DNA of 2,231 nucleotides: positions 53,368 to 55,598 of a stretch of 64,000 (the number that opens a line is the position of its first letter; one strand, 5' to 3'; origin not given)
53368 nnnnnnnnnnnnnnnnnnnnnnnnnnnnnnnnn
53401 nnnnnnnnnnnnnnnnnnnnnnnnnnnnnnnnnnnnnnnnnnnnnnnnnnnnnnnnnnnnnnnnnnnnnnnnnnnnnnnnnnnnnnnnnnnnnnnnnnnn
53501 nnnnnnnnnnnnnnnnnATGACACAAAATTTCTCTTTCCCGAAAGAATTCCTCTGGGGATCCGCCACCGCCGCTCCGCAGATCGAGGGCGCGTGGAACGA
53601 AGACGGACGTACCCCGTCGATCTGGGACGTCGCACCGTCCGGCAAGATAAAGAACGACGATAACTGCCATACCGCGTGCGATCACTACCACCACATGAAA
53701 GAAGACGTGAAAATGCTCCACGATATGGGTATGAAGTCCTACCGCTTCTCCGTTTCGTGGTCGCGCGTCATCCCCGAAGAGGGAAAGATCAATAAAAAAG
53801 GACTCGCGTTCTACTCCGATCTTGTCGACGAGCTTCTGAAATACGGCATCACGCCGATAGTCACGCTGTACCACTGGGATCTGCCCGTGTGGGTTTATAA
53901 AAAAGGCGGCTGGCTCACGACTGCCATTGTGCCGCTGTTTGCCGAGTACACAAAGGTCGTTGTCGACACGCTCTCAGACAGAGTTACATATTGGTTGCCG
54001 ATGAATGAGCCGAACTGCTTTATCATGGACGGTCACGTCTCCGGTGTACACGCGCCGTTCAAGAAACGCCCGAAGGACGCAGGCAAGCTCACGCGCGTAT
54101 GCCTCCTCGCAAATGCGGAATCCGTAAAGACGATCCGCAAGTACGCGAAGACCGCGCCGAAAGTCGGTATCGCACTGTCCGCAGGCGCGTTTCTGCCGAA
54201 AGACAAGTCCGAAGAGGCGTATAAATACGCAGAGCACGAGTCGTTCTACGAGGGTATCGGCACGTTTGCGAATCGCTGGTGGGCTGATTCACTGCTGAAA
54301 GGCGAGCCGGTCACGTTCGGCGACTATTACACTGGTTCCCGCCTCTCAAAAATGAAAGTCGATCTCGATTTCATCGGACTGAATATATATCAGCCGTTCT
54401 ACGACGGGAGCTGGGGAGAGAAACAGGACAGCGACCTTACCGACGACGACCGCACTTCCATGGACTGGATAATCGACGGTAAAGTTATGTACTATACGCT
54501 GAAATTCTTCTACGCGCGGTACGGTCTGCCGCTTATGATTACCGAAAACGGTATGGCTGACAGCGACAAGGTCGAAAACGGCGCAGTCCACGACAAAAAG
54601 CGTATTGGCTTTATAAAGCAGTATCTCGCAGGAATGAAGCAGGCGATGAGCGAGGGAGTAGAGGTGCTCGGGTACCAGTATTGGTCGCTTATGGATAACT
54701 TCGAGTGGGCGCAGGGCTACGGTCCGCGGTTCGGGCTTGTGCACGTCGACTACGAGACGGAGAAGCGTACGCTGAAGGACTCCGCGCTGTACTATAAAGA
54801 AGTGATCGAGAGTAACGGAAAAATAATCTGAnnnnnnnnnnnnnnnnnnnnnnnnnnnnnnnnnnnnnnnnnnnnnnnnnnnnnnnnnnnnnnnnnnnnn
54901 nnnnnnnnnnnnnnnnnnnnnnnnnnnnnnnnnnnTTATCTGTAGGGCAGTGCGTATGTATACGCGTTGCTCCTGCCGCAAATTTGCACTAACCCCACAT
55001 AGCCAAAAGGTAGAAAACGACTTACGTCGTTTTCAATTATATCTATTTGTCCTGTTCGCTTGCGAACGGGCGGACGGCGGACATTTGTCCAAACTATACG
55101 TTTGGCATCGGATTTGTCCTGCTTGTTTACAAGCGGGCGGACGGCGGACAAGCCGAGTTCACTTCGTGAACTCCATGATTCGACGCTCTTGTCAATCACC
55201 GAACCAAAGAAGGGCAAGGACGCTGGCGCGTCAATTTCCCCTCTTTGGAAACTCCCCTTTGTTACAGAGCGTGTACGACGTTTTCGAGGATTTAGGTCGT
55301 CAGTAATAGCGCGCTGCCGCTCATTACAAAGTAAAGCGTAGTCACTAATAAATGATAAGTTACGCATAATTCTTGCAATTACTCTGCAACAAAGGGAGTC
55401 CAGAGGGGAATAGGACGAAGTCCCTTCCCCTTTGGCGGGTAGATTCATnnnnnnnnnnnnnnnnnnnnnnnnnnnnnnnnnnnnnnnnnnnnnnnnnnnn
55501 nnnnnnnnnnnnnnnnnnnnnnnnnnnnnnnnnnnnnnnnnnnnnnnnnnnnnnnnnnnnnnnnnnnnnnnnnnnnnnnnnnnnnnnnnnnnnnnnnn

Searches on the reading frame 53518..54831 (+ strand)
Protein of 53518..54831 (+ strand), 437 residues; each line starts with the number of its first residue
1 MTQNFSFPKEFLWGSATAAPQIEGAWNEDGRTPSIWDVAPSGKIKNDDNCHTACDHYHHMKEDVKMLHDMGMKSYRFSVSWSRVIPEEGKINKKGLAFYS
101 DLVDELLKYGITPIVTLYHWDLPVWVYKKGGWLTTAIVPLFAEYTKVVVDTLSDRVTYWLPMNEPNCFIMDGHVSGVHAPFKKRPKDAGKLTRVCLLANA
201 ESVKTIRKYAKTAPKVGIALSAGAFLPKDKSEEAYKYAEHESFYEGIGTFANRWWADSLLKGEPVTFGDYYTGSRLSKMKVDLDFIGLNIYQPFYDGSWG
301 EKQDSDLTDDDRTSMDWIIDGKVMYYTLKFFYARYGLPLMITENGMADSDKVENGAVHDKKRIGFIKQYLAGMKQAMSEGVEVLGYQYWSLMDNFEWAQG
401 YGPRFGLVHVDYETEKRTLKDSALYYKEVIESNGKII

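Call 13: search_protein_families(library=pfam, proteins=[window:53518-54831:+])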
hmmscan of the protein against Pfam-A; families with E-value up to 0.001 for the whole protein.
window:53518-54831:+ (437 aa): 1 family
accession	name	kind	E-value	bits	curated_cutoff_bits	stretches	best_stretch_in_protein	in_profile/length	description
PF00232.24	Glyco_hydro_1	-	2.3e-128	428.9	22.6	1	5-434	3-452/453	Glycosyl hydrolase family 1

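Call 15: find_encoding_contigs(protein=window:53518-54831:+, flank=3000, max_places=6)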
Protein window:53518-54831:+ (437 aa): no gene with exactly this product is on record in the collection.

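Call 39: find_homologous_proteins(query=window:53518-54831:+, max_evalue=1e-100)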
Query window:53518-54831:+ (437 aa): 1226 proteins with E <= 1e-100 among 8000 candidates; the best 120 are listed.
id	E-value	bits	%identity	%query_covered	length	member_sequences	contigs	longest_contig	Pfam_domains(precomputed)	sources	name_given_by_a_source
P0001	0.0e+0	1033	100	100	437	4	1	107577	PF00232.25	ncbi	-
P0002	9.8e-274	926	88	100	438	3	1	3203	PF00232.25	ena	-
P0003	1.3e-262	890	84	100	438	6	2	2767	PF00232.25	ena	-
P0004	1.1e-219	748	69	99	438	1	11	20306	PF00232.25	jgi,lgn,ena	-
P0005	8.5e-219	745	69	99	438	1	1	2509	PF00232.25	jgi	-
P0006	6.4e-215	732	69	98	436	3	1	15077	PF00232.25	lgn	-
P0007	2.0e-213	727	67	99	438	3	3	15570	PF00232.25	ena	-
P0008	2.6e-213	727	68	98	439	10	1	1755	PF00232.25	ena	-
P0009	1.0e-212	725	67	99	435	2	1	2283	PF00232.25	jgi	-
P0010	1.2e-209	715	67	99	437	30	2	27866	PF00232.25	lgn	-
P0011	7.2e-208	709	66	99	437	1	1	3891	PF00232.25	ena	-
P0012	7.8e-208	709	67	99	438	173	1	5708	PF00232.25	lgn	-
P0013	1.2e-207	708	65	100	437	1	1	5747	PF00232.25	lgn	-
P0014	2.2e-207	708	67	98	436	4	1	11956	PF00232.25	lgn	-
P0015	7.6e-206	702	67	99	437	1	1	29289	PF00232.25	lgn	-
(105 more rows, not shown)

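Call 40: find_encoding_contigs(protein=P0001, flank=10000, max_places=6)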
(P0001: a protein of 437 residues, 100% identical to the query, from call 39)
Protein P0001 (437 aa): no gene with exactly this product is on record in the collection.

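Call 41: find_encoding_contigs(protein=P0002, flank=5000, max_places=6)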
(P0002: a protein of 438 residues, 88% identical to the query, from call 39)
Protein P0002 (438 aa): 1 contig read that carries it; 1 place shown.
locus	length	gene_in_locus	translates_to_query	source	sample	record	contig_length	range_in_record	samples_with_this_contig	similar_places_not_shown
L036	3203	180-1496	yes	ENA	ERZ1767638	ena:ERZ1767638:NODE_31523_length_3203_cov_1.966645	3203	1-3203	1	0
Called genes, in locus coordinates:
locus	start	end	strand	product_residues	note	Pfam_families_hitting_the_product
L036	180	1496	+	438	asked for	PF00232:Glyco_hydro_1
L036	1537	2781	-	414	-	PF13687:DUF4153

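Call 42: find_encoding_contigs(protein=P0003, flank=5000, max_places=6)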
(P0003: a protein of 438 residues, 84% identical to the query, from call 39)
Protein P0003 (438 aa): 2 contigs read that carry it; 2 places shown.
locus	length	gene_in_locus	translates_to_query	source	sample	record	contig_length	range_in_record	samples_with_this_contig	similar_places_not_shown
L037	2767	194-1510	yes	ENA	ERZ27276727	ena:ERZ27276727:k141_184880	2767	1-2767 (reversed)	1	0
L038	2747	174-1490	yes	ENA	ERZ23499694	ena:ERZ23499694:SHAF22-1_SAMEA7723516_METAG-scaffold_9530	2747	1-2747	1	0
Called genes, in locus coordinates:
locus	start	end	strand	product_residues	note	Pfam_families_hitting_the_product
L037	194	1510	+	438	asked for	PF00232:Glyco_hydro_1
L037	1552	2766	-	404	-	?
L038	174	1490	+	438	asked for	PF00232:Glyco_hydro_1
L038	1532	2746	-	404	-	?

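Call 54: find_encoding_contigs(protein=P0004, flank=10000, max_places=8)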
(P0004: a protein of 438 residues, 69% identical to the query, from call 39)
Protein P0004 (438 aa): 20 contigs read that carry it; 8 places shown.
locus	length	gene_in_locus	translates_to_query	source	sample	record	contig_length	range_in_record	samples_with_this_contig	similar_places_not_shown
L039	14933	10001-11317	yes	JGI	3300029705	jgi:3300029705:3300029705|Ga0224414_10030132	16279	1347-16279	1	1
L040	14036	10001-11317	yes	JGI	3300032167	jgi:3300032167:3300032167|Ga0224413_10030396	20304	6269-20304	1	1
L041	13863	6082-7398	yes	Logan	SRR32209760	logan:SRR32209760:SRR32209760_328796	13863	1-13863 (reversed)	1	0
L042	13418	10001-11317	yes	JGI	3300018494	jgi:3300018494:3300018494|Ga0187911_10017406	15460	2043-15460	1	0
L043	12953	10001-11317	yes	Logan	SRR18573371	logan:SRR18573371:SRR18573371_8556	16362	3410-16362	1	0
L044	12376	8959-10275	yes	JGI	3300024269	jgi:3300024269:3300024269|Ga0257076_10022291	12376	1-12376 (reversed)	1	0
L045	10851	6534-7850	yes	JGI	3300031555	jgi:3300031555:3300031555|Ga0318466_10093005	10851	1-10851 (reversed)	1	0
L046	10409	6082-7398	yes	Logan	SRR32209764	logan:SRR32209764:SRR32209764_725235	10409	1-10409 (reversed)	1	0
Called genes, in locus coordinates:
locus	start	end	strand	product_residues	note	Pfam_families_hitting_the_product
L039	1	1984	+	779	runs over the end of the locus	PF22666:Glyco_hydro_2_N2, PF02837:Glyco_hydro_2_N, PF00703:Glyco_hydro_2 (weak), PF02836:Glyco_hydro_2_C, PF16355:DUF4982, PF18565:Glyco_hydro2_C5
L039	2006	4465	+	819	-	PF01915:Glyco_hydro_3_C, PF14310:Fn3-like, PF00933:Glyco_hydro_3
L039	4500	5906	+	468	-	PF04616:Glyco_hydro_43, PF03422:CBM_6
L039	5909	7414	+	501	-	PF07690:MFS_1 (faint), PF13347:MFS_2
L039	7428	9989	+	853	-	PF25788:Ig_Rha78A_N, PF08531:Bac_rhamnosid_N, PF05592:Bac_rhamnosid, PF17389:Bac_rhamnosid6H, PF17390:Bac_rhamnosid_C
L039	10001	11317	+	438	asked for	PF00232:Glyco_hydro_1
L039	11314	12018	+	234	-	PF00657:Lipase_GDSL, PF13472:Lipase_GDSL_2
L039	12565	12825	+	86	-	-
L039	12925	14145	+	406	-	PF02920:Integrase_DNA (weak), PF14659:Phage_int_SAM_3, PF00589:Phage_integrase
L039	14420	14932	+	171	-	?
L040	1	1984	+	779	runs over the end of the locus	PF22666:Glyco_hydro_2_N2, PF02837:Glyco_hydro_2_N, PF00703:Glyco_hydro_2 (weak), PF02836:Glyco_hydro_2_C, PF16355:DUF4982, PF18565:Glyco_hydro2_C5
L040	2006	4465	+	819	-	PF01915:Glyco_hydro_3_C, PF14310:Fn3-like, PF00933:Glyco_hydro_3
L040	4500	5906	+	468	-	PF04616:Glyco_hydro_43, PF03422:CBM_6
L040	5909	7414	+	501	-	PF07690:MFS_1 (faint), PF13347:MFS_2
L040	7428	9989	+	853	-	PF25788:Ig_Rha78A_N, PF08531:Bac_rhamnosid_N, PF05592:Bac_rhamnosid, PF17389:Bac_rhamnosid6H, PF17390:Bac_rhamnosid_C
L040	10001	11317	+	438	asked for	PF00232:Glyco_hydro_1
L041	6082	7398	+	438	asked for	PF00232:Glyco_hydro_1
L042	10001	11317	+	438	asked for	PF00232:Glyco_hydro_1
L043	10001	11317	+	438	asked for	PF00232:Glyco_hydro_1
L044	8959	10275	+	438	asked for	PF00232:Glyco_hydro_1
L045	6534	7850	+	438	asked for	PF00232:Glyco_hydro_1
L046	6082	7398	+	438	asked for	PF00232:Glyco_hydro_1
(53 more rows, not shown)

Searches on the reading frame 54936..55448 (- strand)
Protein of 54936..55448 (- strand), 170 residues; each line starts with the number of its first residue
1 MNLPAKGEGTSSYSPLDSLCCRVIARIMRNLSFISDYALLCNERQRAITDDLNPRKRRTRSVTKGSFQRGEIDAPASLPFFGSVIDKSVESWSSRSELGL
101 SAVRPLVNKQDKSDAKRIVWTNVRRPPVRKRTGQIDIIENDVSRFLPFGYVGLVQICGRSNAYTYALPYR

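Call 53: find_homologous_proteins(query=window:54936-55448:-, max_evalue=0.001)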
Query window:54936-55448:-: 153 candidates shared short words with the query, none scored E <= 0.001.
